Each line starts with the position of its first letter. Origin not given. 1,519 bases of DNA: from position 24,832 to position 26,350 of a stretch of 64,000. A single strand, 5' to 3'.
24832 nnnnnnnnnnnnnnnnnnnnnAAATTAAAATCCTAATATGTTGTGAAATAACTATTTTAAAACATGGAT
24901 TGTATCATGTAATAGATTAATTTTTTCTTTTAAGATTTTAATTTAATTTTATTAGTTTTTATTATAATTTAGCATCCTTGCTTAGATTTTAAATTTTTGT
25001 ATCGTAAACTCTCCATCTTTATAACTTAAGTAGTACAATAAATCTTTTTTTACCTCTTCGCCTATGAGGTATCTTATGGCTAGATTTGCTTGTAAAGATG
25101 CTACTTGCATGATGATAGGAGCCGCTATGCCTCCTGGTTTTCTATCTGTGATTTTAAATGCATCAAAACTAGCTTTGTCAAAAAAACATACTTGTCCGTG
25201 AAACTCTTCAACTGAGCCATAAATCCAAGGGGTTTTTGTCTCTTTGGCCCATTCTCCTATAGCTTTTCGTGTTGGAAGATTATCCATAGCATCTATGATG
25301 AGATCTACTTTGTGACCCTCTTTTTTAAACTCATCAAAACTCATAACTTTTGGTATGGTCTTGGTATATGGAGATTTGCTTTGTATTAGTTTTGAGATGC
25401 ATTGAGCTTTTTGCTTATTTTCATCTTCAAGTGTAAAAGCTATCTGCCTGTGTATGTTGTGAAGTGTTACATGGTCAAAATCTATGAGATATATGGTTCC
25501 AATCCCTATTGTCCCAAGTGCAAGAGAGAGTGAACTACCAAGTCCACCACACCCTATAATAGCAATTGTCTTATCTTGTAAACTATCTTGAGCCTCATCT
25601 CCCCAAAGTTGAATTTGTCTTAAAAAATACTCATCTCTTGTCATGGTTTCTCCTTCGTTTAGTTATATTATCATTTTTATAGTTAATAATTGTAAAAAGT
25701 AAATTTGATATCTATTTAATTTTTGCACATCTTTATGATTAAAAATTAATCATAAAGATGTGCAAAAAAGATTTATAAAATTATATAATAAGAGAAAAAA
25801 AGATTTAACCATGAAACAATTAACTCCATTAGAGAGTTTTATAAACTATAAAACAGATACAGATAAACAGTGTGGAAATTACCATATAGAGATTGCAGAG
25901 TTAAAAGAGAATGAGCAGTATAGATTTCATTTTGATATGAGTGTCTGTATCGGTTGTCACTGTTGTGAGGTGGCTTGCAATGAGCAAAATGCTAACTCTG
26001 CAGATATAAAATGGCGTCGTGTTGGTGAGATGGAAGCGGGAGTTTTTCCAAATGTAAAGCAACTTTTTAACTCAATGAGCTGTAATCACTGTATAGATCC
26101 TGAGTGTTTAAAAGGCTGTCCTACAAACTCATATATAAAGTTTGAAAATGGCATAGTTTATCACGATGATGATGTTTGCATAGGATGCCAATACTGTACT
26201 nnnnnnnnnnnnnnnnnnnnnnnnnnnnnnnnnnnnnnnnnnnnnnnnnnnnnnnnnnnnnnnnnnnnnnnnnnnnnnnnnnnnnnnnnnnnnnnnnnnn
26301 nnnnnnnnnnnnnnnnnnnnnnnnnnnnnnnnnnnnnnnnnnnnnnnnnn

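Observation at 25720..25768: Perfect 49-nt palindrome in the divergent thiF-like / Fe-S-anchor intergenic region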

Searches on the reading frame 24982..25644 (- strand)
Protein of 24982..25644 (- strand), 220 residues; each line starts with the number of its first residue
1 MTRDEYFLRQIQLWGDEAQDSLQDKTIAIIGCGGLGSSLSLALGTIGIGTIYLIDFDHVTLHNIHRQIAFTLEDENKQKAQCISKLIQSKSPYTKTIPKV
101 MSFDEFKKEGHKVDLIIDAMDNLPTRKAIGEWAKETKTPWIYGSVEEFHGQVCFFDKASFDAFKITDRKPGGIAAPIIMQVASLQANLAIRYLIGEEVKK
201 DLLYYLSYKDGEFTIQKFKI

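Call 9: search_protein_families(library=pfam, proteins=[window:24982-25644:-])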
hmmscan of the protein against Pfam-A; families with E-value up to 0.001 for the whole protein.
window:24982-25644:- (220 aa): 1 family
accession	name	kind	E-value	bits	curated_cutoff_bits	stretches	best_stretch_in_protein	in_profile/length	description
PF00899.27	ThiF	-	3.1e-43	148.1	28.1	1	9-219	3-228/238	ThiF family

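Call 10: find_encoding_contigs(protein=window:24982-25644:-, flank=3000, max_places=10)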
Protein window:24982-25644:- (220 aa): 2 contigs read that carry it; 2 places shown.
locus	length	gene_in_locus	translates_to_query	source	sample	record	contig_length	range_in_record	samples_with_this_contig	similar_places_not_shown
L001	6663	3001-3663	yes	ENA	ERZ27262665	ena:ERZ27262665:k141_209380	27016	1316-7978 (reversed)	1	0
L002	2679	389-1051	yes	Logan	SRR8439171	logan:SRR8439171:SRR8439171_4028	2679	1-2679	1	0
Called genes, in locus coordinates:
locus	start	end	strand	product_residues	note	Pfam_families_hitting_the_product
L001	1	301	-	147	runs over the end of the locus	-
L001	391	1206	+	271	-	PF00520:Ion_trans, PF08016:PKD_channel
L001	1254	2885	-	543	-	PF12838:Fer4_7 (faint), PF13237:Fer4_10 (faint), PF12797:Fer4_2 (faint), PF13187:Fer4_9 (faint), PF13247:Fer4_11, PF04976:DmsC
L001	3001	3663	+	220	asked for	PF00899:ThiF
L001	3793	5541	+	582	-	PF00072:Response_reg, PF00990:GGDEF, PF00563:EAL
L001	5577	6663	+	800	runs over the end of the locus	?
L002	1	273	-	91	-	?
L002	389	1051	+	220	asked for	PF00899:ThiF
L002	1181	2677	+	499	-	?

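Call 64: search_protein_families(library=ncbifam, max_evalue=0.01, proteins=[window:24982-25644:-])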
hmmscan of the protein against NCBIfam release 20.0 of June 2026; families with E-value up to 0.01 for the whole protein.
window:24982-25644:- (220 aa): 26 families (the best 25 are shown)
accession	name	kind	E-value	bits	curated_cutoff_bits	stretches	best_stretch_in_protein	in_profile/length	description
TIGR02356.1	adenyl_thiF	equivalog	1e-36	126.3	275.25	1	12-193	7-203/203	thiazole biosynthesis adenylyltransferase ThiF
NF004281.0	PRK05690.1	subfamily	6.7e-27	94.3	266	1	9-193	15-213/250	molybdopterin-synthase adenylyltransferase MoeB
NF004111.0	PRK05600.1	equivalog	1.7e-25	90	437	1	11-159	26-178/371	ThiF family adenylyltransferase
NF006444.0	PRK08762.1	equivalog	2.1e-25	89.2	449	1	14-158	137-283/387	molybdopterin-synthase adenylyltransferase MoeB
NF006204.0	PRK08328.1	equivalog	1.1e-24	87.3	339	1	6-154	9-160/231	hypothetical protein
TIGR02355.1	moeB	equivalog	1.1e-22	80.6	376.55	1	10-194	8-206/240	molybdopterin-synthase adenylyltransferase MoeB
NF006395.0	PRK08644.1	equivalog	2.3e-22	79.7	159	1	15-136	21-143/215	sulfur carrier protein ThiS adenylyltransferase ThiF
NF009123.0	PRK12475.1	subfamily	1.9e-21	76.7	510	1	9-150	7-154/338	MoeB/ThiF family adenylyltransferase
NF005902.0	PRK07878.1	equivalog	3.7e-21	75.5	647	1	17-161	35-181/392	adenylyltransferase/sulfurtransferase MoeZ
NF005646.0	PRK07411.1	equivalog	6.3e-19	68.4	633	1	15-159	29-175/390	molybdopterin-synthase adenylyltransferase MoeB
TIGR02354.1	thiF_fam2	equivalog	9e-18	64.9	152.2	1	15-128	12-126/200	thiamine biosynthesis protein ThiF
NF047750.1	SAMPActivE1UbaA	equivalog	1.9e-17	63.5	450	1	15-156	23-166/270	SAMP-activating enzyme E1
NF006077.0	PRK08223.1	equivalog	8.5e-15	54.5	266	1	4-131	8-139/296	hypothetical protein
NF011696.0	PRK15116.1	equivalog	4.6e-14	52.7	304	1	11-141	17-150/268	tRNA cyclic N6-threonylcarbamoyladenosine(37) synthase TcdA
NF058523.1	6A-MBL_cap2_3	equivalog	8.3e-12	44.4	320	1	21-119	296-398/665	anti-phage 6A-MBL system cap2_3 protein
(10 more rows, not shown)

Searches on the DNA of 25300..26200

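Call 61: search_rna_families(source=window, start=25300, end=26200, threshold=evalue, max_evalue=1)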
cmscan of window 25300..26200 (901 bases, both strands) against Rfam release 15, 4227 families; matches with E-value up to 1: 21.
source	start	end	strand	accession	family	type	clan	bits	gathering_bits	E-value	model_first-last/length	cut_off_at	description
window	25711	25777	-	RF00237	mir-9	Gene; miRNA;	-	30.3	58.6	0.0022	1-78/78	no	mir-9/mir-79 microRNA precursor family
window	25720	25765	-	RF00240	RNA-OUT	Gene; antisense;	-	28.8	41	0.0033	1-70/70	no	RNA-OUT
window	25711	25777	+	RF00237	mir-9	Gene; miRNA;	-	28.4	58.6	0.0068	1-78/78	no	mir-9/mir-79 microRNA precursor family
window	25720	25768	-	RF04147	MIR6224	Gene; miRNA;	-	26.8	171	0.0057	1-176/176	no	MIR6224 microRNA precursor family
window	25723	25765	+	RF04099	MIR837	Gene; miRNA;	-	25.8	117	0.011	1-122/122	no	MIR837 microRNA precursor family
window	25718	25773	+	RF00788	mir-287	Gene; miRNA;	-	25.5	80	0.0056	15-62/73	no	mir-287 microRNA precursor family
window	25720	25768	-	RF00984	mir-576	Gene; miRNA;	-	24.9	99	0.0092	23-68/90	no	mir-576 microRNA precursor family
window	25720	25768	+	RF00984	mir-576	Gene; miRNA;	-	24.8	99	0.0096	23-68/90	no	mir-576 microRNA precursor family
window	25720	25768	-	RF04202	MIR5380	Gene; miRNA;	-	22.8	150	0.081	45-93/137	no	MIR5380 microRNA precursor family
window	25720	25768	-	RF00749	mir-208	Gene; miRNA;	-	22.5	56.4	0.019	15-61/77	no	mir-208 microRNA precursor family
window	25720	25768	+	RF04202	MIR5380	Gene; miRNA;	-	22.4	150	0.1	39-99/137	no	MIR5380 microRNA precursor family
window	25720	25768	+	RF00749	mir-208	Gene; miRNA;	-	22.1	56.4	0.026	15-61/77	no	mir-208 microRNA precursor family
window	25716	25772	+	RF03605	MIR4221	Gene; miRNA;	-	22.1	100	0.11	1-132/132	no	MIR4221 microRNA precursor family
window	25720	25770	+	RF03621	MIR4245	Gene; miRNA;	-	22.1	74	0.36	1-128/128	no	MIR4245 microRNA precursor family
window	25722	25782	+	RF01589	plasmodium_snoR11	Gene; snRNA; snoRNA; HACA-box;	-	21.9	80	0.96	1-207/207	no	small nucleolar RNA snoR11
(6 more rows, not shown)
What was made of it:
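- On Cis-regulatory RNA hairpin or known RNA family: Rfam matches are all below the gathering scores (call 61).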
